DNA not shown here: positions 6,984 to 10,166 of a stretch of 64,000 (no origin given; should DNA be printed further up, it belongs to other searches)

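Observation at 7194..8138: RNase E C-terminal region contains nine perfect-period 35-aa repeats with alternating Arg-rich and acidic blocks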

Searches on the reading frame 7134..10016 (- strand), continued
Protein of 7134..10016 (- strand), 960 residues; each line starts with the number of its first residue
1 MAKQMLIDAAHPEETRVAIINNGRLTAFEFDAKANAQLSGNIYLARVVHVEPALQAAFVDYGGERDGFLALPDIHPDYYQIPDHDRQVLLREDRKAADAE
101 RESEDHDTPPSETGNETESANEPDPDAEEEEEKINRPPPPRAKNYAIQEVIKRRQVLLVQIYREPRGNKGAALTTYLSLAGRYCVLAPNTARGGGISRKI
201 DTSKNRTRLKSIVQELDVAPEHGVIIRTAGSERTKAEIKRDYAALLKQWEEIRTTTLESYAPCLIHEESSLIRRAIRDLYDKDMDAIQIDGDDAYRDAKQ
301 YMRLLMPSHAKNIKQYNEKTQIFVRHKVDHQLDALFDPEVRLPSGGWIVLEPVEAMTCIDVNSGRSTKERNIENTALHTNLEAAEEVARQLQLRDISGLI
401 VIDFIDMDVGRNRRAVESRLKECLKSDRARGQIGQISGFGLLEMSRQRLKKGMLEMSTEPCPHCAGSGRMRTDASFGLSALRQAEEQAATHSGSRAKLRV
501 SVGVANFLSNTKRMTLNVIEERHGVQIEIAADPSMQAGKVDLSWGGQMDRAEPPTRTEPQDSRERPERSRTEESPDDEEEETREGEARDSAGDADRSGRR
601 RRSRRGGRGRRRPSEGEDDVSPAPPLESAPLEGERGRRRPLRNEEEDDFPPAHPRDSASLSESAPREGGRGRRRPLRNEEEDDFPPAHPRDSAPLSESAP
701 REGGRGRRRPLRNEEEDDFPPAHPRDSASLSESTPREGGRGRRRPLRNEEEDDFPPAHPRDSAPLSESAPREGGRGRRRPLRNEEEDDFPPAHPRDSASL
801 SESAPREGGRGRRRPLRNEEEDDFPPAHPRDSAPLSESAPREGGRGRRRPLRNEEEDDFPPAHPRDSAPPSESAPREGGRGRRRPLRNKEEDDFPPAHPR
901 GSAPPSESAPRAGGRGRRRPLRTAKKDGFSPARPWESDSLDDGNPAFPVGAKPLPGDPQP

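Call 12: find_encoding_contigs(protein=P0003, flank=6000, max_places=3)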
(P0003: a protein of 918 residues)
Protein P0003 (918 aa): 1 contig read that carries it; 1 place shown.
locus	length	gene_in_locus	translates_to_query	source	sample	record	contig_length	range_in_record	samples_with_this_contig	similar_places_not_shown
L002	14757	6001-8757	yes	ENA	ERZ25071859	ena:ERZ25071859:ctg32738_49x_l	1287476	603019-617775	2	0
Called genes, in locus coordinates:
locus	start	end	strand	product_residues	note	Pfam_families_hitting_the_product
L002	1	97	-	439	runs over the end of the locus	PF00483:NTP_transferase, PF22640:ManC_GMP_beta-helix, PF01050:MannoseP_isomer, PF07883:Cupin_2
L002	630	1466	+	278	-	PF00459:Inositol_P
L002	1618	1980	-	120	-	-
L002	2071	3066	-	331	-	-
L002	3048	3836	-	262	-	-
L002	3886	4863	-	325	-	PF00561:Abhydrolase_1, PF12146:Hydrolase_4, PF12697:Abhydrolase_6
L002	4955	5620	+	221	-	PF01914:MarC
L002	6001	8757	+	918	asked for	PF10150:RNase_E_G, PF20833:RNase_E_G_Thio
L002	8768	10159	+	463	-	PF01435:Peptidase_M48, PF13428:TPR_14 (faint), PF14559:TPR_19 (weak), PF07719:TPR_2 (faint), PF13432:TPR_16, PF23914:TPR_CcmH_CycH, PF13414:TPR_11 (weak)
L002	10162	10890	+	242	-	PF18312:ScsC_N (weak), PF13098:Thioredoxin_2 (weak), PF13462:Thioredoxin_4, PF01323:DSBA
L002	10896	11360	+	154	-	PF01220:DHquinase_II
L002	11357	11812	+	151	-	PF00364:Biotin_lipoyl, PF25984:BSH_YknX (faint)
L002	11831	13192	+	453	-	PF00289:Biotin_carb_N, PF02222:ATP-grasp, PF02786:CPSase_L_D2, PF07478:Dala_Dala_lig_C, PF02785:Biotin_carb_C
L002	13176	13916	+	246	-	PF03588:Leu_Phe_trans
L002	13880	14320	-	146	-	PF09923:DUF2155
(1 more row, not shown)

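Call 13: find_encoding_contigs(protein=P0001, flank=6000, max_places=4)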
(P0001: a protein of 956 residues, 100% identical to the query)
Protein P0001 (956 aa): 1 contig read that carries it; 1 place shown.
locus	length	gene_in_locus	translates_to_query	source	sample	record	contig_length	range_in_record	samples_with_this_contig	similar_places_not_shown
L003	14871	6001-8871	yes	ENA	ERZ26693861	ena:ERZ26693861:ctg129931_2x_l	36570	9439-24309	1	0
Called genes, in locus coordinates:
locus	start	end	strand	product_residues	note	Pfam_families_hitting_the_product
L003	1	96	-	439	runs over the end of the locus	PF00483:NTP_transferase, PF22640:ManC_GMP_beta-helix, PF01050:MannoseP_isomer, PF07883:Cupin_2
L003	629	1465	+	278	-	PF00459:Inositol_P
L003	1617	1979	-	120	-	-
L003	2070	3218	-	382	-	-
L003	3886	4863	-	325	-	PF00561:Abhydrolase_1, PF12146:Hydrolase_4, PF12697:Abhydrolase_6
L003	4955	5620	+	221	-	PF01914:MarC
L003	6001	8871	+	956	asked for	PF10150:RNase_E_G, PF20833:RNase_E_G_Thio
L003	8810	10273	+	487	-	PF01435:Peptidase_M48, PF13414:TPR_11 (faint), PF13428:TPR_14 (faint), PF14559:TPR_19 (weak), PF13371:TPR_9 (faint), PF13432:TPR_16 (weak), PF23914:TPR_CcmH_CycH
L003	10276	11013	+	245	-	PF13462:Thioredoxin_4, PF13098:Thioredoxin_2, PF01323:DSBA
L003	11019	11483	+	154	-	PF01220:DHquinase_II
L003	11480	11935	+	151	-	PF00364:Biotin_lipoyl, PF25984:BSH_YknX (faint)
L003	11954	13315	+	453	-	PF00289:Biotin_carb_N, PF02222:ATP-grasp, PF02786:CPSase_L_D2, PF07478:Dala_Dala_lig_C, PF02785:Biotin_carb_C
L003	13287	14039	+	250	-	PF03588:Leu_Phe_trans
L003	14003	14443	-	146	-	PF09923:DUF2155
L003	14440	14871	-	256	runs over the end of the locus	PF13489:Methyltransf_23, PF07021:MetW, PF13649:Methyltransf_25, PF13847:Methyltransf_31, PF08241:Methyltransf_11, PF08242:Methyltransf_12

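Call 14: find_related_loci(query=window:7134-10016:-, collection=genome_contigs, flank=3000)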
Query window:7134-10016:- (960 aa) in genome_contigs; peptide patterns used: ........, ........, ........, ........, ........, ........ (x = any residue, [..] = any of these).
600 stretches matched a pattern (row limit reached: there are more); 593 encode a relative of the query (tblastn E <= 1e-3); the best 80 are kept; 80 distinct loci.
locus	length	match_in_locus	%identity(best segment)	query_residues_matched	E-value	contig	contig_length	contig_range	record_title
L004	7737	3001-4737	59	1-564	0e+0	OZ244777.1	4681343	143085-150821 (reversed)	MAG: Rhodobacterales bacterium isolate 6e308b35-f33b-4e74-a489-fa43ae000682 genome assembly, chromosome: 1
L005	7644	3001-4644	56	1-532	0e+0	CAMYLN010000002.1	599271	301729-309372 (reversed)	MAG: Parvibaculaceae bacterium isolate Biocath_Alpha_11 genome assembly, contig: k127_9741, whole genome shotgun sequenc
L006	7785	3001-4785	52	1-545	0e+0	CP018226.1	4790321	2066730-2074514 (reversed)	Rhizobiales bacterium IMCC20636 chromosome, complete genome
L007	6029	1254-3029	52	1-535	0e+0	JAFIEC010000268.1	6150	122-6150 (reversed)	MAG: Rhodobacteraceae bacterium isolate coassembly_bin.23 k141_147665, whole genome shotgun sequence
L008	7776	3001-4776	53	1-535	0e+0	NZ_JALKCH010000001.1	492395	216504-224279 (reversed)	Ancylobacter crimeensis strain 6x-1 NODE_1_length_492395_cov_82.401009, whole genome shotgun sequence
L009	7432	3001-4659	54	1-544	0e+0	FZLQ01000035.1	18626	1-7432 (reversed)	Phyllobacteriaceae bacterium Water_Bin73 genome assembly, contig: NODE_719_length_18626_cov_4.21911, whole genome shotgu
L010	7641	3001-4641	55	1-535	0e+0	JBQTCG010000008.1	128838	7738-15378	Paracoccus sp. NSM assembly_contig_8, whole genome shotgun sequence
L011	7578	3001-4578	55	1-535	0e+0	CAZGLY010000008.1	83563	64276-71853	MAG TPA_asm: uncultured Caulobacterales bacterium isolate SRP128890_co1_92 genome assembly, contig: NODE_459_length_8356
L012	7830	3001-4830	50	1-560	0e+0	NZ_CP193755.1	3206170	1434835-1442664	Limimaricola sp. AA108-03 chromosome, complete genome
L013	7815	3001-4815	51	1-535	0e+0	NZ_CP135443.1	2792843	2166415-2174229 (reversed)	Thioclava litoralis strain FTW29 chromosome, complete genome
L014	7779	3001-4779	53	1-535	0e+0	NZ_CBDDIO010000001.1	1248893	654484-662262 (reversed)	MAG: Ancylobacter sp. isolate 71f5eb1e-0a42-4cfc-835c-b85cf43953c5 contig_1, whole genome shotgun sequence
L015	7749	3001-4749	53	1-535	0e+0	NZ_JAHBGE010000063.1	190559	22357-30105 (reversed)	Ancylobacter lacus strain VKM B-3280 GCM70017661_64, whole genome shotgun sequence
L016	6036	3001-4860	50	1-573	0e+0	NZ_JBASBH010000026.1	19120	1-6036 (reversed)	MAG: Parvibaculum sp. isolate MFD12221_ilm_asm_bin8 k127_6843, whole genome shotgun sequence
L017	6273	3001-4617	54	1-542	0e+0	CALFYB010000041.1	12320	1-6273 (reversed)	MAG TPA_asm: uncultured Caulobacteraceae bacterium isolate SRR6231159_bin.68_CONCOCT_v1.1_MAG genome assembly, contig: E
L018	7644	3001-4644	55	1-532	0e+0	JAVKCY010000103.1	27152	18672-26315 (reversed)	MAG: Parvibaculum sp. isolate F3-SA18-18 k141_80516, whole genome shotgun sequence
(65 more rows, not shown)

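Call 15: list_cluster_members(proteins=[P0001, P0002, P0003])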
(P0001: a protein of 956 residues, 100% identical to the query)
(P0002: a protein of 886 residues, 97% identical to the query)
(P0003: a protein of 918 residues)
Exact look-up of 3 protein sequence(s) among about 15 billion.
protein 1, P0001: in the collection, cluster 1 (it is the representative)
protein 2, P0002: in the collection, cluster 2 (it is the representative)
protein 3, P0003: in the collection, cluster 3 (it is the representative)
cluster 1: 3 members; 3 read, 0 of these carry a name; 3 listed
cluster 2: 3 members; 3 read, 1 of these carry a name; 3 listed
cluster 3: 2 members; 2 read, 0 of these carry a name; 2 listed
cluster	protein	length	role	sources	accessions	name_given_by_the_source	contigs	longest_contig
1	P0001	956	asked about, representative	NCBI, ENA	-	-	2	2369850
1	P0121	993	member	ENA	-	-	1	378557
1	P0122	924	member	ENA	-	-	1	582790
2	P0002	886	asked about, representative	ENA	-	-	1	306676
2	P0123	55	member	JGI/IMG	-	hypothetical protein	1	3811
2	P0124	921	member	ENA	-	-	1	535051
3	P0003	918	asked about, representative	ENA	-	-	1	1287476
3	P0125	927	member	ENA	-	-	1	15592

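Call 22: find_encoding_contigs(protein=P0121, flank=1500, max_places=2)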
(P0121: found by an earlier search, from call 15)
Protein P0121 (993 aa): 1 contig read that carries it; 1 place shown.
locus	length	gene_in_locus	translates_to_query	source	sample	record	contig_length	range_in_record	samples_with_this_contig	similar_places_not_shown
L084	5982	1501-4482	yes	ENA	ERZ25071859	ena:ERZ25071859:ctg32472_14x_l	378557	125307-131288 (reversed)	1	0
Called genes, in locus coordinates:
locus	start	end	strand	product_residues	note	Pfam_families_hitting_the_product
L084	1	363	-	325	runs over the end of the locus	PF00561:Abhydrolase_1, PF12146:Hydrolase_4, PF12697:Abhydrolase_6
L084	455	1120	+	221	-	PF01914:MarC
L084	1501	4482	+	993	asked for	PF10150:RNase_E_G, PF20833:RNase_E_G_Thio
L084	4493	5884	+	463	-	PF01435:Peptidase_M48, PF13414:TPR_11 (faint), PF13428:TPR_14 (faint), PF14559:TPR_19 (weak), PF13432:TPR_16 (weak), PF23914:TPR_CcmH_CycH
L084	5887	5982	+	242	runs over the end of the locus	PF18312:ScsC_N (weak), PF13462:Thioredoxin_4, PF13098:Thioredoxin_2 (weak), PF01323:DSBA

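Call 23: find_encoding_contigs(protein=P0122, flank=1500, max_places=2)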
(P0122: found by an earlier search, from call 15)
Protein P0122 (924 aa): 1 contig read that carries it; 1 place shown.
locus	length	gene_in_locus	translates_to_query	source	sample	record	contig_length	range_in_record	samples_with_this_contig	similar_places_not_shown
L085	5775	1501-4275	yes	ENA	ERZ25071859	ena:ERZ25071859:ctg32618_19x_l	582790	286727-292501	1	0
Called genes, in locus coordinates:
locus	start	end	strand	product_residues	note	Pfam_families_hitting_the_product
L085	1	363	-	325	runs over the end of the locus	PF00561:Abhydrolase_1, PF12146:Hydrolase_4, PF12697:Abhydrolase_6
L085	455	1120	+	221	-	PF01914:MarC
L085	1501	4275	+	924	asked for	PF10150:RNase_E_G, PF20833:RNase_E_G_Thio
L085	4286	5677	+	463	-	PF01435:Peptidase_M48, PF13428:TPR_14 (faint), PF14559:TPR_19 (weak), PF07719:TPR_2 (faint), PF13432:TPR_16, PF23914:TPR_CcmH_CycH, PF13414:TPR_11 (weak)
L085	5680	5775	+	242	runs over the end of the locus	PF18312:ScsC_N (faint), PF13098:Thioredoxin_2 (weak), PF13462:Thioredoxin_4, PF01323:DSBA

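Call 24: find_encoding_contigs(protein=P0124, flank=1500, max_places=2)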
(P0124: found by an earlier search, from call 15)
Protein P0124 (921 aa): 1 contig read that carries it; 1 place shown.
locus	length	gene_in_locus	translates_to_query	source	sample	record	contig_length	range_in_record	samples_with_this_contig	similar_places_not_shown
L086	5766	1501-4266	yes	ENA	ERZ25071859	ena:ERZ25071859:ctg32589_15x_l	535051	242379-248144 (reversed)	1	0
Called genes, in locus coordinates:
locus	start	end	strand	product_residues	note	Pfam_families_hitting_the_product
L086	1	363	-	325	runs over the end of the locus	PF00561:Abhydrolase_1, PF12146:Hydrolase_4, PF12697:Abhydrolase_6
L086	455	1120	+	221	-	PF01914:MarC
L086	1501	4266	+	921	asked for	PF10150:RNase_E_G, PF20833:RNase_E_G_Thio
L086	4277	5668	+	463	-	PF01435:Peptidase_M48, PF13428:TPR_14 (faint), PF14559:TPR_19 (weak), PF07719:TPR_2 (faint), PF13432:TPR_16, PF23914:TPR_CcmH_CycH, PF13414:TPR_11 (weak)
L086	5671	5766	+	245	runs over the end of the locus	PF18312:ScsC_N (weak), PF13462:Thioredoxin_4, PF13098:Thioredoxin_2 (weak), PF01323:DSBA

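Call 25: find_encoding_contigs(protein=P0125, flank=1500, max_places=2)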
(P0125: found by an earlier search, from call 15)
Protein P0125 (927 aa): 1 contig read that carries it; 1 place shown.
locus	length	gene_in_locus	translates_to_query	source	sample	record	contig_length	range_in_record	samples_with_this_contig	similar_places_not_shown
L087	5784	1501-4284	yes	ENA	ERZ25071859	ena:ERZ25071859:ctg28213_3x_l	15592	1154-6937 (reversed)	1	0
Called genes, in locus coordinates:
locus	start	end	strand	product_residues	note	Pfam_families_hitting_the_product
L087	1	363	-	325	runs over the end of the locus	PF00561:Abhydrolase_1, PF12146:Hydrolase_4, PF12697:Abhydrolase_6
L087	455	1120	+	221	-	PF01914:MarC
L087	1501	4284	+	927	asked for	PF10150:RNase_E_G, PF20833:RNase_E_G_Thio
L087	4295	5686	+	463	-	PF01435:Peptidase_M48, PF13428:TPR_14 (faint), PF14559:TPR_19 (weak), PF07719:TPR_2 (faint), PF13432:TPR_16, PF23914:TPR_CcmH_CycH, PF13414:TPR_11 (weak)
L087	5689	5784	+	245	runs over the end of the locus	PF13098:Thioredoxin_2, PF13462:Thioredoxin_4, PF01323:DSBA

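Call 57: predict_structure(alignment_id=A1)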
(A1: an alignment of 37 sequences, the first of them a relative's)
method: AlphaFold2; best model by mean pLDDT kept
length: 956 residues; sequences in the alignment: 37
mean_pLDDT: 49.2   pTM: 0.30
mean pLDDT of the five models: 49.2, 45.7, 44.8, 44.3, 43.8
residues with pLDDT >= 90: 24; 70-90: 200; 50-70: 121; < 50: 611
segments of 3 or more residues with pLDDT < 50: 1-29, 31-77, 103-134, 143-178, 182-190, 249-276, 423-427, 442-454, 545-716, 718-785, 787-864, 866-956
pLDDT, mean of each block of 10 residues (from residue 1): 32 32 42 34 32 37 41 51 71 74 45 37 37 48 46 28 30 36 42 61 78 64 61 78 59 31 34 47 78 77 77 77 66 81 77 79 67 90 81 73 83 85 53 63 36 50 60 84 85 90 88 89 89 80 51 33 34 31 35 37 33 32 31 29 32 32 36 33 39 33 31 36 30 32 32 35 32 36 39 31 36 36 35 30 34 41 37 33 35 37 36 33 33 34 35 39
secondary structure, 60 per line:
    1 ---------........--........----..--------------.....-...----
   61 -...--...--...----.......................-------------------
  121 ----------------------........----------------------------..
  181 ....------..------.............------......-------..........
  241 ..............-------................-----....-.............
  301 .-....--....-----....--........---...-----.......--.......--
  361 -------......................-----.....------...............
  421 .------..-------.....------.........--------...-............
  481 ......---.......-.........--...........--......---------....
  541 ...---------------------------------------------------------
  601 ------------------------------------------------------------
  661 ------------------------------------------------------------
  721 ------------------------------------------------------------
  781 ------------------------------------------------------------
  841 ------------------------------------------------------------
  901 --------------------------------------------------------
elements in order (helices of 4 or more, strands of 3 or more residues): E10-17 E20-27 H48-52 E54-56 E62-64 H79-101 H143-150 E179-184 H199-211 E218-223 H231-254 H262-277 E283-286 H288-301 H303-306 E309-312 H318-321 H324-331 E335-337 E343-349 E352-358 H368-389 E395-399 H406-421 E437-441 H448-453 E454-456 E465-467 H469-486 E490-496 H498-506 H509-519 E522-527 E537-543
